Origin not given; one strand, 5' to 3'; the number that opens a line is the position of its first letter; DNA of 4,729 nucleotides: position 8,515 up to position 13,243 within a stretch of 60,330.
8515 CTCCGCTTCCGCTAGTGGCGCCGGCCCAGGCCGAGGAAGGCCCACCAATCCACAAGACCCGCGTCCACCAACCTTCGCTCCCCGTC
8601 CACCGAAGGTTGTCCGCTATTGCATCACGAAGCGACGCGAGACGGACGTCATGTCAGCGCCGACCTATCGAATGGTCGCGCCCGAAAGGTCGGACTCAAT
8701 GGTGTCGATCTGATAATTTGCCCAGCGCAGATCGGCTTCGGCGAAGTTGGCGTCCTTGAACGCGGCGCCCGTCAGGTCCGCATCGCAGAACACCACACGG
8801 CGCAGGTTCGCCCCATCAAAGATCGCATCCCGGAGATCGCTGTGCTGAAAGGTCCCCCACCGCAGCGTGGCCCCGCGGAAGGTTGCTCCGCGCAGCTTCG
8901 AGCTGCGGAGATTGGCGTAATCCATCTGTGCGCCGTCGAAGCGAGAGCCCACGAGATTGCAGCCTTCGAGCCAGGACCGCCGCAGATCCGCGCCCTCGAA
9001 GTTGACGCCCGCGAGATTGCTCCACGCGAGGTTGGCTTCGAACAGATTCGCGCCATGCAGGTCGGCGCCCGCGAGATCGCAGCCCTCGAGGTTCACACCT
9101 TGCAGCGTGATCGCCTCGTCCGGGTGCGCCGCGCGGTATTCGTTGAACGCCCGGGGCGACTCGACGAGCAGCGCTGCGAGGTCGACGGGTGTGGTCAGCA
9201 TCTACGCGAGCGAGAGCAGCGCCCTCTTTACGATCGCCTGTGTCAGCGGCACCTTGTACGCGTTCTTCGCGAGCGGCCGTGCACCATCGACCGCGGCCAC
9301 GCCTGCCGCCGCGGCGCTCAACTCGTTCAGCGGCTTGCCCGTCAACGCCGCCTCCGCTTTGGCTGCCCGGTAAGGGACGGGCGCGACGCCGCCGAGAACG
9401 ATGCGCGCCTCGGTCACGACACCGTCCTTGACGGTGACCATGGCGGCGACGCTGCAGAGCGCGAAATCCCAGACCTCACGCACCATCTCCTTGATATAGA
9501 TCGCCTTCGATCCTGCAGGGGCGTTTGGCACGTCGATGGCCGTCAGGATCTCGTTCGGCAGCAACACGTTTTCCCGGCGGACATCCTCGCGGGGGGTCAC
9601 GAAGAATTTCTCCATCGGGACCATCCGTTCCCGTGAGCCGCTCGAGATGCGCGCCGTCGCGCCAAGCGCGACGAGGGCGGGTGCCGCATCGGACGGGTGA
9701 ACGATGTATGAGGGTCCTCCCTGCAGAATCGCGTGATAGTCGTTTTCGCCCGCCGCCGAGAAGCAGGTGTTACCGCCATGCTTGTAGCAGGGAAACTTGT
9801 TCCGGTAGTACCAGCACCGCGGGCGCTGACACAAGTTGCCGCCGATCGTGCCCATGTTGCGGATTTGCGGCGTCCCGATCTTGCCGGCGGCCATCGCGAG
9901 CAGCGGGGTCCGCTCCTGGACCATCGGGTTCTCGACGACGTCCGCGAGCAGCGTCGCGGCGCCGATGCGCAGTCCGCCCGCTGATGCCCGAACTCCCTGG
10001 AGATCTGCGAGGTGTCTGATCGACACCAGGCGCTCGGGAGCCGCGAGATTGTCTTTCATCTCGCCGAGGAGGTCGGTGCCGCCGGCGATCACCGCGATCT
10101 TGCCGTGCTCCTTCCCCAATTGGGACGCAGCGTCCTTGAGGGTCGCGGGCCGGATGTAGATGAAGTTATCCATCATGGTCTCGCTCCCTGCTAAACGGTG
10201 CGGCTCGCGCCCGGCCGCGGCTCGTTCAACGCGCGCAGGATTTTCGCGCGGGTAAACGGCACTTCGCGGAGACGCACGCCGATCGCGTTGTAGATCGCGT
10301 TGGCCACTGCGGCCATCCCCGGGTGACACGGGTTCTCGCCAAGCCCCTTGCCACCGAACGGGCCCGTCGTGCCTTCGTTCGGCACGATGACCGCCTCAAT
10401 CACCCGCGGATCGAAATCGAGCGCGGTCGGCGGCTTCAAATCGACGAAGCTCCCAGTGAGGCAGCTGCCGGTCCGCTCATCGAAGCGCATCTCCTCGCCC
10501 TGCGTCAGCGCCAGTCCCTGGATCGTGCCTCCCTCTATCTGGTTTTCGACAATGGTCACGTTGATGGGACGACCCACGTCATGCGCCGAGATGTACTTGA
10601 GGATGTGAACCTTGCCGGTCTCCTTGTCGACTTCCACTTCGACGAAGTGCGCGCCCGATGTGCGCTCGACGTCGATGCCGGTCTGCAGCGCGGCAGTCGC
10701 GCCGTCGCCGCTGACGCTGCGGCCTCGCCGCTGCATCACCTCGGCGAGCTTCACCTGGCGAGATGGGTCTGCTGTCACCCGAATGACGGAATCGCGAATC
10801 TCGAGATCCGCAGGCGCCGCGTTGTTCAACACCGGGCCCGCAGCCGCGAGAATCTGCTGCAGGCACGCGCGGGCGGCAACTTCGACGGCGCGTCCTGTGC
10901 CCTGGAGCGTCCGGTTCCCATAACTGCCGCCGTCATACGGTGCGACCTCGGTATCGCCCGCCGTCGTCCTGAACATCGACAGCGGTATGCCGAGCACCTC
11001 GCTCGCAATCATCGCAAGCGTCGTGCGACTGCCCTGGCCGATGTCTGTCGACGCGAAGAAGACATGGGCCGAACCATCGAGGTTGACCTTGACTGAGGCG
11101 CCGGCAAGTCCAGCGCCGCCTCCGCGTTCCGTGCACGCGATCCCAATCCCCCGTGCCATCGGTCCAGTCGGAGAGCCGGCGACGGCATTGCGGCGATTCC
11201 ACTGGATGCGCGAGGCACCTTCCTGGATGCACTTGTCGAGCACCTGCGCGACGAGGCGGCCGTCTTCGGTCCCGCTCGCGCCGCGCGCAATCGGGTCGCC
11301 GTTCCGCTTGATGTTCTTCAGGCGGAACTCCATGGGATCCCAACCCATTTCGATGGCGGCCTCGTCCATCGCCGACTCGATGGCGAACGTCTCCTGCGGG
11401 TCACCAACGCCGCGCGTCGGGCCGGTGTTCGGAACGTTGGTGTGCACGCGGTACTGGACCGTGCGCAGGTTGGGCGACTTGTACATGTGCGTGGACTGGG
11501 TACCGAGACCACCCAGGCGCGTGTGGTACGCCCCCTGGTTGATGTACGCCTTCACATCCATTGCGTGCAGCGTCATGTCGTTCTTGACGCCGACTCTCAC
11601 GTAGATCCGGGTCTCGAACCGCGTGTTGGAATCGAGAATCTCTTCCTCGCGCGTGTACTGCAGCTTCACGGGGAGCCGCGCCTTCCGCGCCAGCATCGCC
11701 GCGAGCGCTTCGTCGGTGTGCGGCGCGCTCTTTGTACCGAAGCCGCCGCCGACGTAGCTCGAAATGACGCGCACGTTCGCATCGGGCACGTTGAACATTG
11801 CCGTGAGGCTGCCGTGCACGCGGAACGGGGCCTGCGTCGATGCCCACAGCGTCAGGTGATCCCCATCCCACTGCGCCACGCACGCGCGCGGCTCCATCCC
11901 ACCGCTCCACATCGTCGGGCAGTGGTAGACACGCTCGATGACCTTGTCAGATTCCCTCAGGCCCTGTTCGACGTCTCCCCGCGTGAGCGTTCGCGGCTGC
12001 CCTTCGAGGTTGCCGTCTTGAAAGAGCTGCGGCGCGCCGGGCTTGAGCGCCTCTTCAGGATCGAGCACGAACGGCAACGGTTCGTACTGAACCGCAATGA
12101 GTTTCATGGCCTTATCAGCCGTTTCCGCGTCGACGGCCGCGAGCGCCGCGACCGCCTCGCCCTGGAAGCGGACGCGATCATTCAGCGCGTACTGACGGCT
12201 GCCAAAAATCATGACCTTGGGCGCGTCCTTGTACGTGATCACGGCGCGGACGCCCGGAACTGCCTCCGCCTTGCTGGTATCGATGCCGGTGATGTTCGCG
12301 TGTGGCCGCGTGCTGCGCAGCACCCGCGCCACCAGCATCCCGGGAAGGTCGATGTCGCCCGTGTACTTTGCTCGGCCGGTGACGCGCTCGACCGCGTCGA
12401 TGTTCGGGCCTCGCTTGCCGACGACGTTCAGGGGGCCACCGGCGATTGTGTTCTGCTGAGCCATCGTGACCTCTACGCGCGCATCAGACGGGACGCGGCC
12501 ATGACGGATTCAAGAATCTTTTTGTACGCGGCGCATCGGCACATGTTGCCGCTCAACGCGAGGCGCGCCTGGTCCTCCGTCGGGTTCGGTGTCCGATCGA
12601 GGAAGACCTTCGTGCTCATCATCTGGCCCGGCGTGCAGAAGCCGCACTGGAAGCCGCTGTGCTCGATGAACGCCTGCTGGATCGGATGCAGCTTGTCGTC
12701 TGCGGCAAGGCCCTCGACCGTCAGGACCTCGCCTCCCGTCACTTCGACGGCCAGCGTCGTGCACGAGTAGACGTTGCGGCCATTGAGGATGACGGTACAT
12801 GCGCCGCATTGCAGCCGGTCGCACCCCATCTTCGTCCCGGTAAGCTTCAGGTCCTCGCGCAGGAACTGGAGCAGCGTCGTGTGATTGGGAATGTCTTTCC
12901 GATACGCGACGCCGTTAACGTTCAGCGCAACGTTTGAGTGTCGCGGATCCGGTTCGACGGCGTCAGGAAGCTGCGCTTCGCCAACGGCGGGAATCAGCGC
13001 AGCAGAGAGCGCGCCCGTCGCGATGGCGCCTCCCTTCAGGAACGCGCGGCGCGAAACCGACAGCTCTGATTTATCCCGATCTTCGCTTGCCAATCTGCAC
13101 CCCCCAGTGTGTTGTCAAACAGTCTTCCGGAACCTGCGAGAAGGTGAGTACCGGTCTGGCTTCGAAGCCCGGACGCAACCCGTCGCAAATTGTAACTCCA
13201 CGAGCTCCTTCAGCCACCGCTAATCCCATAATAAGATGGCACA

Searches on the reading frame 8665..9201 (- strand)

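Call 72: search_protein_families(library=pfam, proteins=[window:8665-9201:-], max_evalue=0.001)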
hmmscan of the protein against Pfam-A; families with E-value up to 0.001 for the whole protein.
window:8665-9201:- (178 aa): 4 families
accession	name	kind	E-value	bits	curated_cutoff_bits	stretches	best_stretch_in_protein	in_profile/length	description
PF00805.28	Pentapeptide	-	7.6e-47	156.9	20.2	6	33-70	3-40/40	Pentapeptide repeats (8 copies)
PF13599.13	Pentapeptide_4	-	1.4e-21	76.7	38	3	62-133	2-73/78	Pentapeptide repeat region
PF13576.12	Pentapeptide_3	-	7.2e-18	65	27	3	95-136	3-47/48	Pentapeptide repeats (9 copies)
PF25296.1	Decapeptide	-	1.4e-06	28.5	45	1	101-157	15-71/74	Decapeptide repeat region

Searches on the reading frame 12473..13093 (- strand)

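Call 72: search_protein_families(library=pfam, proteins=[window:12473-13093:-], max_evalue=0.001)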
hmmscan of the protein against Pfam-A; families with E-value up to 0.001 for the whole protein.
window:12473-13093:- (206 aa): 3 families
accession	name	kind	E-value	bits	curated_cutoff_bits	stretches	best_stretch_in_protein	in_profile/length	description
PF01799.25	Fer2_2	-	6.2e-31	106.8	30.3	1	125-197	1-74/75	[2Fe-2S] binding domain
PF00111.32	Fer2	-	9.6e-07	29.1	21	1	58-111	2-55/77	2Fe-2S iron-sulfur cluster binding domain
PF13085.11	Fer2_3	-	4.9e-05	23.7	27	1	88-129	49-89/107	2Fe-2S iron-sulfur cluster binding domain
